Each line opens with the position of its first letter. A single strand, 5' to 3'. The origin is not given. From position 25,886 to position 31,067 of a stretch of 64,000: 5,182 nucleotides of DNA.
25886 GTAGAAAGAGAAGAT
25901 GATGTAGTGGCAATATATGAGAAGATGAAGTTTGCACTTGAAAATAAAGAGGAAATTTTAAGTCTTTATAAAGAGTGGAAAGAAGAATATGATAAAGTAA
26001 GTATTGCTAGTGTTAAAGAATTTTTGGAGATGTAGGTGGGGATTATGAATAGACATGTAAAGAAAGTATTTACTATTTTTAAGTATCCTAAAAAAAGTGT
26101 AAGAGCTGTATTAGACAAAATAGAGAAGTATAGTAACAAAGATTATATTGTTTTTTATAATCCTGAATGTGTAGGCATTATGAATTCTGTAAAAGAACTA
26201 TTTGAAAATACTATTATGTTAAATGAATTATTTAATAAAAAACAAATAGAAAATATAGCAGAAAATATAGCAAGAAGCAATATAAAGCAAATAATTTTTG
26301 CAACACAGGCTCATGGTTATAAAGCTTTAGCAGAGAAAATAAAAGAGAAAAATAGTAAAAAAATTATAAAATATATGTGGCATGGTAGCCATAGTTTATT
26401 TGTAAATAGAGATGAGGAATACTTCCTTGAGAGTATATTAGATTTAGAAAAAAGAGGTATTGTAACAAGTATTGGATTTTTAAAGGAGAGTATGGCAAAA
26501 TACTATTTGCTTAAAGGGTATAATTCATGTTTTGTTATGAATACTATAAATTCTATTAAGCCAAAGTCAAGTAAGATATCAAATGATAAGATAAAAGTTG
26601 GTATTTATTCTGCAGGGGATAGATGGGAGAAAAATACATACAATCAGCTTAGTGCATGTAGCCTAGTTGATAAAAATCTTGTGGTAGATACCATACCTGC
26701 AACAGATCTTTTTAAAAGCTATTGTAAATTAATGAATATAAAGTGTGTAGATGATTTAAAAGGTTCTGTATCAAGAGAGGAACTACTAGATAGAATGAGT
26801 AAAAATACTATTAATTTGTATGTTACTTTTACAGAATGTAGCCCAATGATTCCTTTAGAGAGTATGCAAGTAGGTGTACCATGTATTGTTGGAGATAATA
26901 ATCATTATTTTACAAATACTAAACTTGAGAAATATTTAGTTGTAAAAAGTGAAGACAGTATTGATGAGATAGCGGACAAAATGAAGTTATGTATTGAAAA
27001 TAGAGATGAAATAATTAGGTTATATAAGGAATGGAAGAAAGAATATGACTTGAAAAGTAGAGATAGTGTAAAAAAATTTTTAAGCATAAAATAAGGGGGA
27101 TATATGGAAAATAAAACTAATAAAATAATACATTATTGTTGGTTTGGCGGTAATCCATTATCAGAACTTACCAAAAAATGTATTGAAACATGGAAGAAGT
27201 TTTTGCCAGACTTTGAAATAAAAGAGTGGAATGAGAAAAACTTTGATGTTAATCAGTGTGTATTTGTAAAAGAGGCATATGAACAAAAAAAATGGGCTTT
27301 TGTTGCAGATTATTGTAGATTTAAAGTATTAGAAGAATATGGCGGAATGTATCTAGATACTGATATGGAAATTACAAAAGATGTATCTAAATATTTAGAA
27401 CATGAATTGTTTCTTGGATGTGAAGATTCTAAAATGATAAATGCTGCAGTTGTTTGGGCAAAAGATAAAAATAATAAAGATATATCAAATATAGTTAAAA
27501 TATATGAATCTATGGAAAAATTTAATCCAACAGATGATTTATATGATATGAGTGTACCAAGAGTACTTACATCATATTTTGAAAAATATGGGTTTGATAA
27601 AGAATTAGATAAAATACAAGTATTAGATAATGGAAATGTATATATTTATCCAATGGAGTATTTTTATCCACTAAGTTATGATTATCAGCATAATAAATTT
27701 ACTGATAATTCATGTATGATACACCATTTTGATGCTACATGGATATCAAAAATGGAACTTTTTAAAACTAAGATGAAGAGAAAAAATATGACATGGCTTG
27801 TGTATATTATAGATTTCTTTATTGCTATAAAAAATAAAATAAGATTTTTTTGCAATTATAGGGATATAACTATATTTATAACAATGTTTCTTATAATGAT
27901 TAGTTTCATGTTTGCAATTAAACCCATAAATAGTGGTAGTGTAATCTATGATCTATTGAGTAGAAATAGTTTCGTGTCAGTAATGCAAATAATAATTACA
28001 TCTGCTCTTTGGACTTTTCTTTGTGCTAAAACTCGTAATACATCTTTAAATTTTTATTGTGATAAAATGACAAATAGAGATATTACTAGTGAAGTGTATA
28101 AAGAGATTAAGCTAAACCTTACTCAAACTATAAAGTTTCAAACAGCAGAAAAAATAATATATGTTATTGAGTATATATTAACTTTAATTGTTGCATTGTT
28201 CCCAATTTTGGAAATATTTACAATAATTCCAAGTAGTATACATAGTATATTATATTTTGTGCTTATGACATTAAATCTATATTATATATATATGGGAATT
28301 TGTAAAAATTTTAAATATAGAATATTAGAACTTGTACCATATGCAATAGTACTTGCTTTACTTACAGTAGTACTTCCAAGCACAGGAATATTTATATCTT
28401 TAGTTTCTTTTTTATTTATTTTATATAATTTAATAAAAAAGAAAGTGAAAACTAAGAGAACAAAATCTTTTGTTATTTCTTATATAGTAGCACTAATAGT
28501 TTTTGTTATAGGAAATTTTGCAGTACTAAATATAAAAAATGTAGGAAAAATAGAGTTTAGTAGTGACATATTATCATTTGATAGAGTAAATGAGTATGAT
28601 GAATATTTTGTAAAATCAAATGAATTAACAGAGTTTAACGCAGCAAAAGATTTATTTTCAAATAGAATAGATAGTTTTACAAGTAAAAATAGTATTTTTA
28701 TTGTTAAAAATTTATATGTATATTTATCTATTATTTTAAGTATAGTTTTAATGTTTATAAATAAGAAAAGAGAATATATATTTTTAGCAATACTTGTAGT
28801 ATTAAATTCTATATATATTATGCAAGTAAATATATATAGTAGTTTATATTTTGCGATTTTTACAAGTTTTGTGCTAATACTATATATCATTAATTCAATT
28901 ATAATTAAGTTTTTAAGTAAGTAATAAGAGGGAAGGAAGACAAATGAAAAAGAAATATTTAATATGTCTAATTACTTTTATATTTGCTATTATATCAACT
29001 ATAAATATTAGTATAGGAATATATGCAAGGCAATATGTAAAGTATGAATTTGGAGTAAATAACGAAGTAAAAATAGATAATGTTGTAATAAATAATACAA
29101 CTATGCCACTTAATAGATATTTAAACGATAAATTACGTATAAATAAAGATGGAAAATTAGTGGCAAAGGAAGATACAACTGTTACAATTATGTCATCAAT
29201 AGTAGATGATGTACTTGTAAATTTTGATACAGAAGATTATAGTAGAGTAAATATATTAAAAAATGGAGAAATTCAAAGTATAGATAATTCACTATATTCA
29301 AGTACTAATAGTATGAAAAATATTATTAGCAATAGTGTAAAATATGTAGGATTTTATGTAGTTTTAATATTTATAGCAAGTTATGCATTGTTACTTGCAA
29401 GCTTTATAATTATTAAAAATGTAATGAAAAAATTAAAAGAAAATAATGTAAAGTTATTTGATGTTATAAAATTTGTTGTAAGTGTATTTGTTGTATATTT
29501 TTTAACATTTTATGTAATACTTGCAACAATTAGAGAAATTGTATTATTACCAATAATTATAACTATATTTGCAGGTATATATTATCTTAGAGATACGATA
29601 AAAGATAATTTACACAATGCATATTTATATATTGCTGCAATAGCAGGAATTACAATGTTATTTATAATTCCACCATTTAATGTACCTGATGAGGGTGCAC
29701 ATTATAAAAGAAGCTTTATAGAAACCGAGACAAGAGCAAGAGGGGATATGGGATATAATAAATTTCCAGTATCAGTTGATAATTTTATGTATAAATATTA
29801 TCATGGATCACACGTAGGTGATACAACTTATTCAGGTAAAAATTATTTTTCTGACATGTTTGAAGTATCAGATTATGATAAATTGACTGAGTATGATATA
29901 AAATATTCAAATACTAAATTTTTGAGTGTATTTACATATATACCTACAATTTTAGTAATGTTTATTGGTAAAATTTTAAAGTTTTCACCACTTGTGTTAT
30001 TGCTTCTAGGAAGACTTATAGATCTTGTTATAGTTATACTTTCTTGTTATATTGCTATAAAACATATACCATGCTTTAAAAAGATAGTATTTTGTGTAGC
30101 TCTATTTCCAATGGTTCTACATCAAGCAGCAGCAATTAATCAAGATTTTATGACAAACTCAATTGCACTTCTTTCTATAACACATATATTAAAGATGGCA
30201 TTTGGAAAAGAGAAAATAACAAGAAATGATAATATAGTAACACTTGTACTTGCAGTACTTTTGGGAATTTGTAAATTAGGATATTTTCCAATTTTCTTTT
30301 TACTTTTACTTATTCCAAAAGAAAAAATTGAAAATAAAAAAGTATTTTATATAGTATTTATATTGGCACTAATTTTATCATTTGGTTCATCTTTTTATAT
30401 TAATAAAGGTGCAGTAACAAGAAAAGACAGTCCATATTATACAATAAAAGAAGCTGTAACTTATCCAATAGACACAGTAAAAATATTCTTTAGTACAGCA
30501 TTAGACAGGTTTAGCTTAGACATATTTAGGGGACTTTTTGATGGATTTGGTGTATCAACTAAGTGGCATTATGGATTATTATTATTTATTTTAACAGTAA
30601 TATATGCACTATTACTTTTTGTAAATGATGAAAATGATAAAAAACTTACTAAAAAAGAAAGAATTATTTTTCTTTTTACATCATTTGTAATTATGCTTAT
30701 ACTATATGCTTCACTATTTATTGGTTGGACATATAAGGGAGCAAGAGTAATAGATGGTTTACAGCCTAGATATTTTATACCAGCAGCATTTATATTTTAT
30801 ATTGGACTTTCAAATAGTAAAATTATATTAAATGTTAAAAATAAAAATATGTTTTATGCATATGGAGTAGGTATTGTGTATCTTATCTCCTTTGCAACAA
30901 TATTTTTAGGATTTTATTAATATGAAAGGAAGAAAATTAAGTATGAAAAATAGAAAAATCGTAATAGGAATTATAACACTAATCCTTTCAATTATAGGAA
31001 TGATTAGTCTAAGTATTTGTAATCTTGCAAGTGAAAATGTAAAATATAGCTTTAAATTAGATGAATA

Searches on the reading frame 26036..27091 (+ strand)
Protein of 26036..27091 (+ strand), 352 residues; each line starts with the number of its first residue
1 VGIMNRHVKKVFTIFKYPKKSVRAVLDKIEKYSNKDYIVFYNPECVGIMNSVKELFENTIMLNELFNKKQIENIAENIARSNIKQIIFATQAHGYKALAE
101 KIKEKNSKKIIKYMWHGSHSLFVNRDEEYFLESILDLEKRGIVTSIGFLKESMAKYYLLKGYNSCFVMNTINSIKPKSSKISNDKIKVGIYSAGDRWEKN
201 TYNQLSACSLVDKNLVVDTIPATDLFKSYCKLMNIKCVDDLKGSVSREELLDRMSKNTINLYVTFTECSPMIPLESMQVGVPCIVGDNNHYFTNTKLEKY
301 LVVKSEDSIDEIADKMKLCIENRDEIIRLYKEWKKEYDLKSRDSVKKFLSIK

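Call 41: search_protein_families(library=pfam, proteins=[window:26036-27091:+], max_evalue=0.00001)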
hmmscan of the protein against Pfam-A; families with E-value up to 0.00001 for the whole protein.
window:26036-27091:+ (352 aa): 1 family
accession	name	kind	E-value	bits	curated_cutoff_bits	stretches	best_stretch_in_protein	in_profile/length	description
PF00534.26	Glycos_transf_1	-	6.8e-07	29.4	26.4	1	186-331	15-163/172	Glycosyl transferases group 1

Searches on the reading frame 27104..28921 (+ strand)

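Call 41: search_protein_families(library=pfam, proteins=[window:27104-28921:+], max_evalue=0.00001)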
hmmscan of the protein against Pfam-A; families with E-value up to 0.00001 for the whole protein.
window:27104-28921:+ (606 aa): 3 families
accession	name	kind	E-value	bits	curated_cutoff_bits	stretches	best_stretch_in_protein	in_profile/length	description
PF04488.21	Gly_transf_sug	-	3.6e-12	47.3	23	1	21-103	2-92/93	Glycosyltransferase sugar-binding region containing DXD motif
PF05704.18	Caps_synth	-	6e-12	46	24.5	1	2-110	43-157/278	Capsular polysaccharide synthesis protein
PF12919.13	TcdA_TcdB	-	6.6e-09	35.9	23.6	0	53-124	159-235/382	TcdA/TcdB catalytic glycosyltransferase domain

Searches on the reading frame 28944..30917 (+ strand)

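Call 41: search_protein_families(library=pfam, proteins=[window:28944-30917:+], max_evalue=0.00001)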
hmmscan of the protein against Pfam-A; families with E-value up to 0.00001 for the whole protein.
window:28944-30917:+ (658 aa): 1 family
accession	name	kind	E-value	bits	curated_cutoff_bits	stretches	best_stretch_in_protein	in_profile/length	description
PF09913.15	DUF2142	-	1.4e-47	162.8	30.1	1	234-615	3-392/395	Predicted membrane protein (DUF2142)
